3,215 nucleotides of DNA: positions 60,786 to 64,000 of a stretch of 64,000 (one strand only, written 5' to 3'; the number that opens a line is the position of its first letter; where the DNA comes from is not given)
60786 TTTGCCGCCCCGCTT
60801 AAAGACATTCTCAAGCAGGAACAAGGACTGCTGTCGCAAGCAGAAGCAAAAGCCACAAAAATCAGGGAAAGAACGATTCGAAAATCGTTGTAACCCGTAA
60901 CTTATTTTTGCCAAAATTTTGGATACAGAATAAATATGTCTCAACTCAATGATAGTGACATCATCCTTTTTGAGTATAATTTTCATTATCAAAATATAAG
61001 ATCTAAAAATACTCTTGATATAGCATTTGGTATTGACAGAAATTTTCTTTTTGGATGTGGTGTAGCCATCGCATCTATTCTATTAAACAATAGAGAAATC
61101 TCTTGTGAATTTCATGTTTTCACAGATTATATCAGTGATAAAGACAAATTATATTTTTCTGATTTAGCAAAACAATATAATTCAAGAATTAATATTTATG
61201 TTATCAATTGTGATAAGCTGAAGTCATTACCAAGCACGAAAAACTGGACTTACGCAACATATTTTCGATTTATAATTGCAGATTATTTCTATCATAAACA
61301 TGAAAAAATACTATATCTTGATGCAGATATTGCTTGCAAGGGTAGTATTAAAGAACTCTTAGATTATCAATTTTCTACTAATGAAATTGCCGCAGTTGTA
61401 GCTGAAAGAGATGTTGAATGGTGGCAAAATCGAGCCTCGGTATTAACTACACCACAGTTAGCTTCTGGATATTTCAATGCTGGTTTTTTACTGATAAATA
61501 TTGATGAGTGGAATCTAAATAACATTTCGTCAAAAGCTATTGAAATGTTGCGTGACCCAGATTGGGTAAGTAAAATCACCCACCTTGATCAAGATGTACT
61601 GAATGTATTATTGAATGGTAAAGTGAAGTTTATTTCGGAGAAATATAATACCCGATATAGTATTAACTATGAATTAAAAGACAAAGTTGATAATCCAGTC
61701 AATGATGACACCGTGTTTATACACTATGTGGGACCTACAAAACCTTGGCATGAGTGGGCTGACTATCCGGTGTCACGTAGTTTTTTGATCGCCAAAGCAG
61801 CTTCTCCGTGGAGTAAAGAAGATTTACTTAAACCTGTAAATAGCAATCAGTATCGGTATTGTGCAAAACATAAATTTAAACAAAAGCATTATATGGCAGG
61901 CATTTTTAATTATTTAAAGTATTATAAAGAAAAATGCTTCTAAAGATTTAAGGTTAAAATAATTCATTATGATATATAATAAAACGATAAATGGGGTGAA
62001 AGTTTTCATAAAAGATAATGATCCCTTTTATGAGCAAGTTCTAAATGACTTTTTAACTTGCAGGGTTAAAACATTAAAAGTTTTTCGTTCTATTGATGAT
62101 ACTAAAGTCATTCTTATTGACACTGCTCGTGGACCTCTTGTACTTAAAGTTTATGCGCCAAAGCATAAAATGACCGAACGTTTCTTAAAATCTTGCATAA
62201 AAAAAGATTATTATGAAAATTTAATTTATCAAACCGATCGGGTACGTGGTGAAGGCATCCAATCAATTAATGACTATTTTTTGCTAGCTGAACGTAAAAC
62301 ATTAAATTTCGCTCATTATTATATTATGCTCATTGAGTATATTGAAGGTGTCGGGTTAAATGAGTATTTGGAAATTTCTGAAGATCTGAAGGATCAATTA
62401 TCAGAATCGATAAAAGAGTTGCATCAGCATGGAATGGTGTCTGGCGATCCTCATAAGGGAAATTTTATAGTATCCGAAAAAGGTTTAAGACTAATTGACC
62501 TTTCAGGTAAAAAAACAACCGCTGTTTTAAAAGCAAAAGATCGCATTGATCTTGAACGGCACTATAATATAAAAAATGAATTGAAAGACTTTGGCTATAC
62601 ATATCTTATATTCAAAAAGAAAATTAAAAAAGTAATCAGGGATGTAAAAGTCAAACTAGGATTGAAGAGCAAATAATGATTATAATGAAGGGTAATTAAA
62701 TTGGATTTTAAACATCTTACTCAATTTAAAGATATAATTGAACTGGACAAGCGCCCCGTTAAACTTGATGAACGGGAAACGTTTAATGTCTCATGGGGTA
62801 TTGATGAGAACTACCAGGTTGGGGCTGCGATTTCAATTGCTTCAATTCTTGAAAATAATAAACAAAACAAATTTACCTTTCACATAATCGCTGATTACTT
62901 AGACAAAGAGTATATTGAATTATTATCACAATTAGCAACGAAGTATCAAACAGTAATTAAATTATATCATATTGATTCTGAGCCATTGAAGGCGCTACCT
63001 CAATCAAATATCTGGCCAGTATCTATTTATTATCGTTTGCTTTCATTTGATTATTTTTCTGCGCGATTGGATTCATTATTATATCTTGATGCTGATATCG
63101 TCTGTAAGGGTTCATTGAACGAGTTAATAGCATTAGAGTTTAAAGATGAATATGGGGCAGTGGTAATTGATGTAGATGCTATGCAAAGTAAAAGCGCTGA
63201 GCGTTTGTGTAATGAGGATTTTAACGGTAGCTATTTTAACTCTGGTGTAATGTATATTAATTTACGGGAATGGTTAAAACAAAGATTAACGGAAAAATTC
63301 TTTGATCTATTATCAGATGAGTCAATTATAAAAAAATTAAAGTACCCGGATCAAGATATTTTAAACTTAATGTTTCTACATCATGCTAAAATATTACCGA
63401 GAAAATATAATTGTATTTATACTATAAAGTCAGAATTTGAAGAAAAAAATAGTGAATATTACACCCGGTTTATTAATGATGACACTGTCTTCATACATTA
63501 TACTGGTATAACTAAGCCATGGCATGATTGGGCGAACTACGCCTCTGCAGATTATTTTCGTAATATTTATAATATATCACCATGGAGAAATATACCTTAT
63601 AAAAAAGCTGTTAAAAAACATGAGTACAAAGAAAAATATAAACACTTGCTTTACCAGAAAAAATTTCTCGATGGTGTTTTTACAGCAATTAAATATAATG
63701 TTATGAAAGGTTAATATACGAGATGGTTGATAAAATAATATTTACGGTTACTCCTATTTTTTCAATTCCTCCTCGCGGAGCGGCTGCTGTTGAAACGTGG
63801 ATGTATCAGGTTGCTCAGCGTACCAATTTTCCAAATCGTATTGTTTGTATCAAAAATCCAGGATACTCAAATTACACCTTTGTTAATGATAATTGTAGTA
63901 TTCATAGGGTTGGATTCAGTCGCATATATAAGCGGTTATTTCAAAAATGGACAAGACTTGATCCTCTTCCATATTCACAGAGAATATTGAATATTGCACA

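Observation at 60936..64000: LPS core operon in an R3-like gene order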

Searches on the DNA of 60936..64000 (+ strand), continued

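Call 23: get_annotated_region(hit=H78, flank=9000)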
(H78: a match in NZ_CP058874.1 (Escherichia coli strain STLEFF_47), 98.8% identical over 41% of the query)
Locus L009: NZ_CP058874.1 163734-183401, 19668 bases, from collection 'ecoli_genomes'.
description: Escherichia coli strain STLEFF_47 chromosome, complete genome
organism: Escherichia coli strain STLEFF_47 (NCBI taxid 562)
replicon: chromosome; assembly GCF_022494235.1
host: -; source: Stanley WWTPs_47 WWTPs effluent; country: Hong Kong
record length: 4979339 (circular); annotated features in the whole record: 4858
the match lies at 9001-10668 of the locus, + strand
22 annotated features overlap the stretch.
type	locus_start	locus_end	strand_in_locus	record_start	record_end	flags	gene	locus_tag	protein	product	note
CDS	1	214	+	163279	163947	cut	radC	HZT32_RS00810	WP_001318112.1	RadC family protein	-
CDS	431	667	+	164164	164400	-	rpmB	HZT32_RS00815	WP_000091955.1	50S ribosomal protein L28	-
CDS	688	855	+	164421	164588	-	rpmG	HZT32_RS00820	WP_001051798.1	50S ribosomal protein L33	-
CDS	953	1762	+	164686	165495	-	mutM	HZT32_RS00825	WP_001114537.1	bifunctional DNA-formamidopyrimidine glycosylase/DNA-(apurinic or apyrimidinic site) lyase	-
CDS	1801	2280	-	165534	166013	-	coaD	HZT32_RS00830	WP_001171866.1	pantetheine-phosphate adenylyltransferase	-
CDS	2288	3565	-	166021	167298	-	waaA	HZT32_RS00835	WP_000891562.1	lipid IV(A) 3-deoxy-D-manno-octulosonic acid transferase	-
CDS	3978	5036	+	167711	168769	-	rfaQ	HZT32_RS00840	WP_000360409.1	lipopolysaccharide core heptosyltransferase RfaQ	-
CDS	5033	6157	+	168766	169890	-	waaG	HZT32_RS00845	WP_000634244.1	glycosyltransferase family 4 protein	-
CDS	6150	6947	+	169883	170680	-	rfaP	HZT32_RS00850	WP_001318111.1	lipopolysaccharide core heptose(I) kinase RfaP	-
CDS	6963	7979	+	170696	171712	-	waaO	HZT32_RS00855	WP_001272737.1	lipopolysaccharide 3-alpha-galactosyltransferase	-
CDS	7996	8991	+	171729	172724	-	-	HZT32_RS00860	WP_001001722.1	glycosyltransferase family 8 protein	-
CDS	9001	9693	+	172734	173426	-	rfaY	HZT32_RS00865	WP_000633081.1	lipopolysaccharide core heptose(II) kinase RfaY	-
CDS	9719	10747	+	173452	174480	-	-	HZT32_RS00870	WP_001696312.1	UDP-galactose--(galactosyl) LPS alpha1,2-galactosyltransferase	-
CDS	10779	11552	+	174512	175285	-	-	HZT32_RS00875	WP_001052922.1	glycosyltransferase family 25 protein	-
CDS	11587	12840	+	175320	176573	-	-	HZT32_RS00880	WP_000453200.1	O-antigen ligase family protein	-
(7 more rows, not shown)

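Call 44: get_annotated_region(hit=H65, flank=4000)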
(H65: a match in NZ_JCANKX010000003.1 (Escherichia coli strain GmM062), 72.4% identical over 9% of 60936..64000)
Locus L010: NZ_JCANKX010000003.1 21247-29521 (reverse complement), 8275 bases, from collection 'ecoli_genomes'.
description: Escherichia coli strain GmM062 plasmid unnamed2, whole genome shotgun sequence
organism: Escherichia coli strain GmM062 (NCBI taxid 562)
replicon: plasmid unnamed2; assembly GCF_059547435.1
host: Homo sapiens; source: -; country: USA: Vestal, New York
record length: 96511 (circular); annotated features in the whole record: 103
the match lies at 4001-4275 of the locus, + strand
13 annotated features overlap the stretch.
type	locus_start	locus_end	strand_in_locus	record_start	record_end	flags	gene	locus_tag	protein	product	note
CDS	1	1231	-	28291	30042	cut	arsA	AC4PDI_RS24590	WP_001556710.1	arsenite efflux transporter ATPase subunit ArsA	-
CDS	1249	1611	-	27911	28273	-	arsD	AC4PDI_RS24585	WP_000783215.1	arsenite efflux transporter metallochaperone ArsD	-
CDS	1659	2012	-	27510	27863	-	arsR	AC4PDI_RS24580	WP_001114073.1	As(III)-sensing metalloregulatory transcriptional repressor ArsR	-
CDS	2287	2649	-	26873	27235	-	-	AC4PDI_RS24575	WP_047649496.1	lysis protein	-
CDS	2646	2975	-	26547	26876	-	-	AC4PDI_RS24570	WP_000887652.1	phage holin family protein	-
CDS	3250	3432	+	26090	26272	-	-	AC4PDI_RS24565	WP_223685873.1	hypothetical protein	-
CDS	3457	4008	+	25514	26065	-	-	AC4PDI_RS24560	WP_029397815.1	DapH/DapD/GlmU-related protein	-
CDS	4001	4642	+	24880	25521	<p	-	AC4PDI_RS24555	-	UDP-glucose--(glucosyl)LPS alpha-1,2-glucosyltransferase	incomplete; partial in the middle of a contig; missing C-terminus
CDS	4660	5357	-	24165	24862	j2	-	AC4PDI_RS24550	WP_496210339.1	IS1-like element IS1B family transposase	programmed frameshift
CDS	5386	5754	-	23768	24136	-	-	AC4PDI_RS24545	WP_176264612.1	acyltransferase family protein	-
CDS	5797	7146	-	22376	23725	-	-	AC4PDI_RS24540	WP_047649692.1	glycosyltransferase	-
CDS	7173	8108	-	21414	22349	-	-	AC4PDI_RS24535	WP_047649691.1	NAD-dependent epimerase/dehydratase family protein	-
CDS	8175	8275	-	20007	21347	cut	-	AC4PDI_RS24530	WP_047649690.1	glycosyltransferase family 4 protein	-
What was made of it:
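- Tried and rejected: The one inspected is a truncated waaD-like pseudogene in an unrelated plasmid sugar-gene cluster (call 44), not part of this system.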

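Call 46: search_dna_similar(query=L001:11066-13174:+, collection=ecoli_genomes, mode=near, max_rows=8, rows=spread)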
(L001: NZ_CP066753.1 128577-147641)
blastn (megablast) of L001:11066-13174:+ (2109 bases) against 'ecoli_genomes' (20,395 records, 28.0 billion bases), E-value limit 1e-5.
Records with a match: 1363; places in all: 1363; records where one place covers at least 80% of the query: 1363.
Genomes with a match: 1363 of 5426; with a place that covers at least 80% of the query: 1363. Places per genome that has any: lowest 1, median 1, highest 1. On chromosomes: 1363 places; on plasmids: 0.
Best place of each record, by identity: >=99% 1144; 95-99% 219.
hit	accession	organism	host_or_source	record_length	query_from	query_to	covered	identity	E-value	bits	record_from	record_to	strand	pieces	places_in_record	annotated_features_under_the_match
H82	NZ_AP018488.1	Escherichia coli O157:H7 strain PV15-279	Homo sapiens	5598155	1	2109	100%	100.0%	0e+0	3895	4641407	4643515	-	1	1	rfaL: O-antigen ligase RfaL | lipopolysaccharide N-acetylglucosaminyltransferase | rfaC: lipopolysaccharide heptosyltransferase RfaC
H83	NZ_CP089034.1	Escherichia coli O157:H7 strain 6535NalR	Homo sapiens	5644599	1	2109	100%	100.0%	0e+0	3895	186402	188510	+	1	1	rfaL: O-antigen ligase RfaL | lipopolysaccharide N-acetylglucosaminyltransferase | rfaC: lipopolysaccharide heptosyltransferase RfaC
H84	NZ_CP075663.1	Escherichia coli strain STEC2017-197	Homo sapiens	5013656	1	2109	100%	100.0%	0e+0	3890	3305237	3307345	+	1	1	rfaL: O-antigen ligase RfaL | lipopolysaccharide N-acetylglucosaminyltransferase | rfaC: lipopolysaccharide heptosyltransferase RfaC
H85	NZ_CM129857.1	Escherichia coli strain SW07099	wastewater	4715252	1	2109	100%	100.0%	0e+0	3890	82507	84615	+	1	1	rfaL: O-antigen ligase RfaL | lipopolysaccharide N-acetylglucosaminyltransferase | rfaC: lipopolysaccharide heptosyltransferase RfaC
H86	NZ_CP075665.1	Escherichia coli strain STEC2018-553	Homo sapiens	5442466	1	2109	100%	99.9%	0e+0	3884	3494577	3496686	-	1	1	rfaL: O-antigen ligase RfaL | lipopolysaccharide N-acetylglucosaminyltransferase | rfaC: lipopolysaccharide heptosyltransferase RfaC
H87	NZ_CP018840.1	Escherichia coli strain KSC64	porcine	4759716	1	2109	100%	99.9%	0e+0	3879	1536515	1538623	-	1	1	rfaL: O-antigen ligase RfaL | lipopolysaccharide N-acetylglucosaminyltransferase | rfaC: lipopolysaccharide heptosyltransferase RfaC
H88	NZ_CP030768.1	Escherichia coli strain 2017C-4173W12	missing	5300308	1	2109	100%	98.2%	0e+0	3681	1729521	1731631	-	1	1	rfaL: O-antigen ligase RfaL | lipopolysaccharide N-acetylglucosaminyltransferase | rfaC: lipopolysaccharide heptosyltransferase RfaC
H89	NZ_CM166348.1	Escherichia coli strain CH4796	Homo sapiens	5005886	27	2109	99%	98.2%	0e+0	3639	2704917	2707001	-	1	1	rfaL: O-antigen ligase RfaL | glycosyltransferase | rfaC: lipopolysaccharide heptosyltransferase RfaC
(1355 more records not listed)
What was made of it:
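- The downstream half of the cassette occurs in the same number of genomes, 1363: call 46.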

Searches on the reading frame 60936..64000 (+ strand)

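Call 34: search_protein_families(library=pfam, proteins=[L001:10788-11927:+])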
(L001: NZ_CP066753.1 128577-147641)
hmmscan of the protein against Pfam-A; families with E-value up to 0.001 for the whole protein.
L001:10788-11927:+ (380 aa): 4 families
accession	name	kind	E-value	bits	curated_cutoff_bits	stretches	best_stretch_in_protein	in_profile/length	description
PF00534.26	Glycos_transf_1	-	6.8e-35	120.6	26.4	1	182-350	4-164/172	Glycosyl transferases group 1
PF13692.12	Glyco_trans_1_4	-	2.7e-24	86.5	27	1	194-344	2-142/142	Glycosyl transferases group 1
PF20706.3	GT4-conflict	-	2.2e-10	40.5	26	1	190-323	194-327/385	Family 4 Glycosyltransferase in conflict systems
PF13439.12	Glyco_transf_4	-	2e-05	25.2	28.5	1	68-173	44-169/170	Glycosyltransferase Family 4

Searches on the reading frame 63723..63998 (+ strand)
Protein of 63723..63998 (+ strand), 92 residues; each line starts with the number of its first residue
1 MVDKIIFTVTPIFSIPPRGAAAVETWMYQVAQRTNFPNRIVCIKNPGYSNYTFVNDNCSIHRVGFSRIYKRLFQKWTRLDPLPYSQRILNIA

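Call 8: search_protein_families(library=ncbifam, proteins=[window:63723-63998:+])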
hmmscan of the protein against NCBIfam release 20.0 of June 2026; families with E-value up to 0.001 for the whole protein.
window:63723-63998:+ (92 aa): 1 family
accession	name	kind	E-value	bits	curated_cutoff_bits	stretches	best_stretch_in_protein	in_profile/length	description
NF012028.0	PRK15484.1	subfamily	5.3e-61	206.8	618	1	1-92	1-92/380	lipopolysaccharide N-acetylglucosaminyltransferase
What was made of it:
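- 63723..64000 (+): 5' end (92 codons of 380) of R3 waaD, a GT4 UDP-glucose:(glucosyl)LPS alpha-1,2-glucosyltransferase, cut by the window end. NCBIfam NF012028, model positions 1-92 (call 8).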

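Call 34: search_protein_families(library=pfam, proteins=[window:63723-63998:+])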
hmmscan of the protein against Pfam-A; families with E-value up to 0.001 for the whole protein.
window:63723-63998:+ (92 aa): 0 families
